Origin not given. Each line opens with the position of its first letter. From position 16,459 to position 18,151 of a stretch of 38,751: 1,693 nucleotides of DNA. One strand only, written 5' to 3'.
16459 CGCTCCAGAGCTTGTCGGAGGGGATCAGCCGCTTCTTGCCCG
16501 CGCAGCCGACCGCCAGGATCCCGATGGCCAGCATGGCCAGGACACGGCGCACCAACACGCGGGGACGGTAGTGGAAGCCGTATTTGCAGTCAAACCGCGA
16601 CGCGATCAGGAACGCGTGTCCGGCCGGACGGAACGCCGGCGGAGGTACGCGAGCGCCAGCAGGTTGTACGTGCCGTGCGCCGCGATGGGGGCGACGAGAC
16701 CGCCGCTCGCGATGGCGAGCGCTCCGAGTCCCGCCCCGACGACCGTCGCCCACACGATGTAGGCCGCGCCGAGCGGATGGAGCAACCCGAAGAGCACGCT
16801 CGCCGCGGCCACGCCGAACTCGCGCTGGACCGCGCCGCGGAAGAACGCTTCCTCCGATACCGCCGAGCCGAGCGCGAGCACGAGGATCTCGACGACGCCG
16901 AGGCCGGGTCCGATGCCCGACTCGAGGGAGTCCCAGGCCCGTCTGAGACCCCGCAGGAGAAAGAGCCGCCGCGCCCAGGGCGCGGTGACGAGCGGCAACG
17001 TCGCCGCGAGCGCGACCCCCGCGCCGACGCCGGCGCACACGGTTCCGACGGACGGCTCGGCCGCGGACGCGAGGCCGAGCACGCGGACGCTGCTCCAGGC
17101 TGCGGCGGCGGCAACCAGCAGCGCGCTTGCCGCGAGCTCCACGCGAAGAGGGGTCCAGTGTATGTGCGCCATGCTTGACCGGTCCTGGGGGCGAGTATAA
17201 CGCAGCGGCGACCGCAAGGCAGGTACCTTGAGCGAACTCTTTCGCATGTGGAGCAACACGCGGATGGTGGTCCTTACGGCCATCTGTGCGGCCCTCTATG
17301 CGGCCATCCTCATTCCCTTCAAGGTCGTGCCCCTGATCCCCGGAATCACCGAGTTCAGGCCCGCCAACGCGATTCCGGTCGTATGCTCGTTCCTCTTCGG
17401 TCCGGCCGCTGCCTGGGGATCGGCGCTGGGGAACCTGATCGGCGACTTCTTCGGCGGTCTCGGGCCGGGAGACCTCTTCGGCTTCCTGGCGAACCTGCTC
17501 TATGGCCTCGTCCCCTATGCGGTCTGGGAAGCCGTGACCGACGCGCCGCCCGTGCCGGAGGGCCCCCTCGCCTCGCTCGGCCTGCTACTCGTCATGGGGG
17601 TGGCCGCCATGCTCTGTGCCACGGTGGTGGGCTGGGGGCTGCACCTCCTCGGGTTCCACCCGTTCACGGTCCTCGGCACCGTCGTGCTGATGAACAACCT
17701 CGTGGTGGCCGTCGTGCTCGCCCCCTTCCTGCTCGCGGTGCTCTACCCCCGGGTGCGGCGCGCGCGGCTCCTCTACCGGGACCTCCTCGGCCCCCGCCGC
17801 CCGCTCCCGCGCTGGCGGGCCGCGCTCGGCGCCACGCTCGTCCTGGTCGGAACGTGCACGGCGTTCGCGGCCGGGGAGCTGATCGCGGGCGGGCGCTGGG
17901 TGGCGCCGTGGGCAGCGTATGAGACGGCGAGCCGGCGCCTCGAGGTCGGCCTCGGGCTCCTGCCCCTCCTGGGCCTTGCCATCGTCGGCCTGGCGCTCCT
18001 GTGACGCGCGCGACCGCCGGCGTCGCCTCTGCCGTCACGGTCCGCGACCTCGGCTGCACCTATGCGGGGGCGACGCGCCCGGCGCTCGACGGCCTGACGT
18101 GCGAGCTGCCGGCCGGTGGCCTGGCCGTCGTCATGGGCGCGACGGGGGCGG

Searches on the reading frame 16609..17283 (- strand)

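Call 80: search_protein_families(library=pfam, proteins=[window:16609-17283:-], max_evalue=0.001)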
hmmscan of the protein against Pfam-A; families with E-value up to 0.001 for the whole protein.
window:16609-17283:- (225 aa): 1 family
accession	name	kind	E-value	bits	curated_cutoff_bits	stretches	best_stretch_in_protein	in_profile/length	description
PF02517.21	Rce1-like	-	1.5e-12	48.1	22.4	1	130-209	5-93/93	Type II CAAX prenyl endopeptidase Rce1-like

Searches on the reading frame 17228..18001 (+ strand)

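Call 80: search_protein_families(library=pfam, proteins=[window:17228-18001:+], max_evalue=0.001)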
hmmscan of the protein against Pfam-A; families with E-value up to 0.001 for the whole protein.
window:17228-18001:+ (258 aa): 2 families
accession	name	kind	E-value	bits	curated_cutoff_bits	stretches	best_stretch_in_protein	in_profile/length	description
PF06177.16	QueT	-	2.7e-17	63.8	33.7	1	15-173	2-140/141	QueT transporter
PF07155.17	ECF-ribofla_trS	-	1.6e-08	35.2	26.7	1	10-168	3-167/172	ECF-type riboflavin transporter, S component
